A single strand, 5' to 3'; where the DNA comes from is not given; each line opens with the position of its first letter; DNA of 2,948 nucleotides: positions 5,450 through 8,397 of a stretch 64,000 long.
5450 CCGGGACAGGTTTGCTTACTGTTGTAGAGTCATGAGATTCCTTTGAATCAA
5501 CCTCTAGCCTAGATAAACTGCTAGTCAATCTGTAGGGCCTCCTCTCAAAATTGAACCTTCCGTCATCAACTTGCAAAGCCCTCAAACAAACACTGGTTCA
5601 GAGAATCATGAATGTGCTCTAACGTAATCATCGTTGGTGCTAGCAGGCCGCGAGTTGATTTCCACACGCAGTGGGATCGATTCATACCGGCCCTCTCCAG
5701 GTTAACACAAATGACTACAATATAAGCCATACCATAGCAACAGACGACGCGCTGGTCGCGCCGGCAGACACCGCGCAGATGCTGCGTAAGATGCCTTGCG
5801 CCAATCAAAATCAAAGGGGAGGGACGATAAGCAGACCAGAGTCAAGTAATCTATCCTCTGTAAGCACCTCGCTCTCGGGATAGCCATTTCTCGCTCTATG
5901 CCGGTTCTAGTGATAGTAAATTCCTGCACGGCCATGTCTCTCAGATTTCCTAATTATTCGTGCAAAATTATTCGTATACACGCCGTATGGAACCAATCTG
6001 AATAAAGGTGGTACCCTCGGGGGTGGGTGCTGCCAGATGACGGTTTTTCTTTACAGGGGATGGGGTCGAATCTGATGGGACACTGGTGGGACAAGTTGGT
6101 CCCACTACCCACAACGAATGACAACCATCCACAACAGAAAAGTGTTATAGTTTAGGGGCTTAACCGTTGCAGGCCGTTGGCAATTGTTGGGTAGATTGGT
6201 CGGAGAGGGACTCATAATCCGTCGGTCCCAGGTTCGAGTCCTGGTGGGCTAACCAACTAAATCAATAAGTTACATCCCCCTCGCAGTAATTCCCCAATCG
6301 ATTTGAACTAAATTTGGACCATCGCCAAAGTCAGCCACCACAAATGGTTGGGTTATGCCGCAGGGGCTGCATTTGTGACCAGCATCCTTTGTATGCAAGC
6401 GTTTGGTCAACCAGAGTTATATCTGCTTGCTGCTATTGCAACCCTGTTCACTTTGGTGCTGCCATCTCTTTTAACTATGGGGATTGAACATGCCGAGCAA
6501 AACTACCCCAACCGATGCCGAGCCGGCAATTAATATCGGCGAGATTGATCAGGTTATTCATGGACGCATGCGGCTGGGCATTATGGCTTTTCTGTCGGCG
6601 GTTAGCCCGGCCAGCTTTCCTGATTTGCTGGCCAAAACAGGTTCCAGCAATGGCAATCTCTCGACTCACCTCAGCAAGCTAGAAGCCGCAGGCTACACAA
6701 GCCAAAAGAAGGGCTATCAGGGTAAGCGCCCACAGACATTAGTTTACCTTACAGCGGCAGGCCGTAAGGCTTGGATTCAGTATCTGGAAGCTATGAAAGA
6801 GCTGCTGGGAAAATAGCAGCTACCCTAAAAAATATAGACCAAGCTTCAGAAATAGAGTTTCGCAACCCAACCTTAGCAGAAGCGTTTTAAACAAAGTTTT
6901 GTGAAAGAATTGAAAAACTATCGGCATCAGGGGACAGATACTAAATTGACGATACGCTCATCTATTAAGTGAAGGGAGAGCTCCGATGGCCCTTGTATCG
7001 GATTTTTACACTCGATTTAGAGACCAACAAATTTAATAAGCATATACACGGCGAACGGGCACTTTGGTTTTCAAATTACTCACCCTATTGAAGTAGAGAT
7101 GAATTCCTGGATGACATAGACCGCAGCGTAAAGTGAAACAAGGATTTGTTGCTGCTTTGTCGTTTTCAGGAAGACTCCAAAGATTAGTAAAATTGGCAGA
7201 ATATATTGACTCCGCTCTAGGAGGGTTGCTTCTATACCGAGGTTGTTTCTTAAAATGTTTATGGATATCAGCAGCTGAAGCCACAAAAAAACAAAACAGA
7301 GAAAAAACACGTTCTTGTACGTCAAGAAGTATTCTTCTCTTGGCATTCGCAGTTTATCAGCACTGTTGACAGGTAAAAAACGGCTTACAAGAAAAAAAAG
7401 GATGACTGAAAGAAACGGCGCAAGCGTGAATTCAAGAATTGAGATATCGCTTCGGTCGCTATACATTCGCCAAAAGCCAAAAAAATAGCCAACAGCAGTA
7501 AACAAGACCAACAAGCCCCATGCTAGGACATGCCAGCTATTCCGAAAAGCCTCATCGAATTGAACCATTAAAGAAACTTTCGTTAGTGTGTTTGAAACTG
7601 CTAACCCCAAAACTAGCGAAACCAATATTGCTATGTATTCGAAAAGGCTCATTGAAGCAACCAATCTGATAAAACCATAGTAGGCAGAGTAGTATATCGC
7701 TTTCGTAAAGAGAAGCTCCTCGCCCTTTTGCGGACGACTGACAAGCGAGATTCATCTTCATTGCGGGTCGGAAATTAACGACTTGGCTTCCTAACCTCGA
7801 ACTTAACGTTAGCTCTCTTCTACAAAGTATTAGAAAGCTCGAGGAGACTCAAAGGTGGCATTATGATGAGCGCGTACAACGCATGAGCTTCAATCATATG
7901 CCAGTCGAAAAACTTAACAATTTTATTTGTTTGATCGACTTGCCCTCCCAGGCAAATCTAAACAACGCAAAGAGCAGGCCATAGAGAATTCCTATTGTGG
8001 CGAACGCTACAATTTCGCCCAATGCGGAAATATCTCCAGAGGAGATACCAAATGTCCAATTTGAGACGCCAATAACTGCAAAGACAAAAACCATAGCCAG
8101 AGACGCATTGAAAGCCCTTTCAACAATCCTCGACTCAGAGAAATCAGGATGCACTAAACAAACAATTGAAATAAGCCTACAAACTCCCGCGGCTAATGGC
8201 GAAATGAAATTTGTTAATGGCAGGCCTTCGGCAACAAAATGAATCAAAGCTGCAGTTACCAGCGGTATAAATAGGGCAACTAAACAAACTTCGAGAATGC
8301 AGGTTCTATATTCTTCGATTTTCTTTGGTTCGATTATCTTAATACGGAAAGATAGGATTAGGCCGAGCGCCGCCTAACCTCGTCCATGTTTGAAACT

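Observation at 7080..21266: Paralog array: TolB-like anchored beta-propeller genes, each paired divergently with a small single-TM protein, in various states of decay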

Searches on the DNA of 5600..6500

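Call 13: search_rna_families(source=window, start=5600, end=6500, threshold=evalue, max_evalue=1, show_alignments=3)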
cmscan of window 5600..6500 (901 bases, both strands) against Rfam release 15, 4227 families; matches with E-value up to 1: 1.
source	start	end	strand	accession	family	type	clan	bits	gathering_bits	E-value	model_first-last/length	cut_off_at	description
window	6245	6420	-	RF00003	U1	Gene; snRNA; splicing;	CL00005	13.9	69.5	0.61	1-166/166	no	U1 spliceosomal RNA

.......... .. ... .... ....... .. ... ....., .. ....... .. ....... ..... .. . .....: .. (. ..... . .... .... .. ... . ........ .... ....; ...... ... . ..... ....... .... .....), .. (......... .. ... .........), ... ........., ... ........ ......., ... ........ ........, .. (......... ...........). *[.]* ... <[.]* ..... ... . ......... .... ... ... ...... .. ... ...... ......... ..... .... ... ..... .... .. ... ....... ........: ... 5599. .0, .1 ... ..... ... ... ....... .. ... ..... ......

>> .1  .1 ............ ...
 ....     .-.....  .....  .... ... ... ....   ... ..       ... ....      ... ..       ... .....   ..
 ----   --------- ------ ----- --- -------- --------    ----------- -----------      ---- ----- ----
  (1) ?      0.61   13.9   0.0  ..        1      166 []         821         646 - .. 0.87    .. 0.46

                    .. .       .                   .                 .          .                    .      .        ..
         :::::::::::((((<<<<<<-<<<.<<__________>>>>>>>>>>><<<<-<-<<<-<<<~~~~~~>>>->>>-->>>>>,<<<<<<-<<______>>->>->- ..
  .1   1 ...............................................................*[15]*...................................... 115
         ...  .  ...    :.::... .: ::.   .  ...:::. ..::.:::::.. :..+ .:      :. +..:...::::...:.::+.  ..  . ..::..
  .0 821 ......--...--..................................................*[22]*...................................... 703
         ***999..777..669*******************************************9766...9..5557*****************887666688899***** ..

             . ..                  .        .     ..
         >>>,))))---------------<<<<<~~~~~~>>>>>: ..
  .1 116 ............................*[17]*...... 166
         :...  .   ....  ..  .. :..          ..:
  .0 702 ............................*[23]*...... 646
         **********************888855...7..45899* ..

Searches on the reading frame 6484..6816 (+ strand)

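Call 3: search_protein_families(library=pfam, proteins=[window:6484-6816:+], max_evalue=0.01)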
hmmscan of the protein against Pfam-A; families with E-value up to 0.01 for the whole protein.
window:6484-6816:+ (110 aa): 4 families
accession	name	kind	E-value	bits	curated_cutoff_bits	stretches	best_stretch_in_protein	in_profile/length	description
PF13601.12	HTH_34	-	7.3e-23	81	27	1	30-108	2-80/80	Winged helix DNA-binding domain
PF01022.26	HTH_5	-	4.2e-06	27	22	1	30-71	4-44/47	Bacterial regulatory protein, arsR family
PF12840.13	HTH_20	-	0.0013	19.1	27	1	29-70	5-46/51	Helix-turn-helix domain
PF13412.12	HTH_24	-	0.0052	16.8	21.9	1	31-71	6-46/48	Winged helix-turn-helix DNA-binding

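Call 4: search_protein_families(library=ncbifam, proteins=[window:6484-6816:+], max_evalue=0.01)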
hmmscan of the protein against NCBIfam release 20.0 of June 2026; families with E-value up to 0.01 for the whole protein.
window:6484-6816:+ (110 aa): 2 families
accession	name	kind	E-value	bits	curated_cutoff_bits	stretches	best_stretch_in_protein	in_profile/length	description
NF033788.1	HTH_metalloreg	subfamily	3.5e-05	23.5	55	1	28-75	11-58/77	metalloregulator ArsR/SmtB family transcription factor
NF053755.1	MsvR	equivalog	0.00018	21.2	220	1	23-84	8-68/236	transcriptional factor MsvR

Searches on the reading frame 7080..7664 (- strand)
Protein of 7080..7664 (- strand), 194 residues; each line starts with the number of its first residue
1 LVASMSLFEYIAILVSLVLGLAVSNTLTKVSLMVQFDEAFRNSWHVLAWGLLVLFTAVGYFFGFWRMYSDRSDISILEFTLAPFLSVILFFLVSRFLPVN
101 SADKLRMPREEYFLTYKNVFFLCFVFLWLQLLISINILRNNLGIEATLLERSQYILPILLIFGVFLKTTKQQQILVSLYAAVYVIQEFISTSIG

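Call 3: search_protein_families(library=pfam, proteins=[window:7080-7664:-], max_evalue=0.01)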
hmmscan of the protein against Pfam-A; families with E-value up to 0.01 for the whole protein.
window:7080-7664:- (194 aa): 0 families

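Call 4: search_protein_families(library=ncbifam, proteins=[window:7080-7664:-], max_evalue=0.01)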
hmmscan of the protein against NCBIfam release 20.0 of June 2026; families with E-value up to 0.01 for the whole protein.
window:7080-7664:- (194 aa): 0 families

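Call 53: search_protein_families(library=padloc, proteins=[window:7080-7664:-], max_evalue=0.01)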
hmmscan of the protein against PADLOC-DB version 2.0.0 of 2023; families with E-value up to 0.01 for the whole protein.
window:7080-7664:- (194 aa): 0 families

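Call 72: search_protein_families(library=phrogs, proteins=[window:7080-7664:-, L074:11252-11725:+, L074:11738-12247:+], max_evalue=0.01)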
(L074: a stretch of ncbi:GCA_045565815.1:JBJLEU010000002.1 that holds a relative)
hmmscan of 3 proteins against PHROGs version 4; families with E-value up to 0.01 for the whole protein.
window:7080-7664:- (194 aa): 0 families

L074:11252-11725:+ (157 aa): 0 families

L074:11738-12247:+ (169 aa): 0 families

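Call 93: search_protein_families(library=pfam, proteins=[L078:8377-9276:-, L078:7972-8364:-, L078:6165-6632:+, L078:7248-7697:+], max_evalue=0.1)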
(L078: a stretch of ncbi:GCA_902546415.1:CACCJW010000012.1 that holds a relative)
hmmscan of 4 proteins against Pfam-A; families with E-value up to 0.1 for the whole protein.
L078:8377-9276:- (299 aa): 0 families

L078:7972-8364:- (130 aa): 0 families

L078:6165-6632:+ (155 aa): 1 family
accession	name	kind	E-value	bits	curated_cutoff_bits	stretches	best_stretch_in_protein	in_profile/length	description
PF24319.2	DUF7491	-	0.0043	17.7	30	1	110-144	33-67/90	Coiled-coil region of unknown function (DUF7491)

L078:7248-7697:+ (149 aa): 0 families

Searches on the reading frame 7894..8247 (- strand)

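Call 3: search_protein_families(library=pfam, proteins=[window:7894-8247:-], max_evalue=0.01)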
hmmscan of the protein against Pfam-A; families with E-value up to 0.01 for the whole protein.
window:7894-8247:- (117 aa): 1 family
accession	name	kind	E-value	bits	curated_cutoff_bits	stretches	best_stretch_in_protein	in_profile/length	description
PF03994.20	DUF350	-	0.0045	17.5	26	1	27-98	25-95/133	Domain of Unknown Function (DUF350)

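Call 4: search_protein_families(library=ncbifam, proteins=[window:7894-8247:-], max_evalue=0.01)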
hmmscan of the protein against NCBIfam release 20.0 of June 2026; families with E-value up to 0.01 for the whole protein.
window:7894-8247:- (117 aa): 0 families
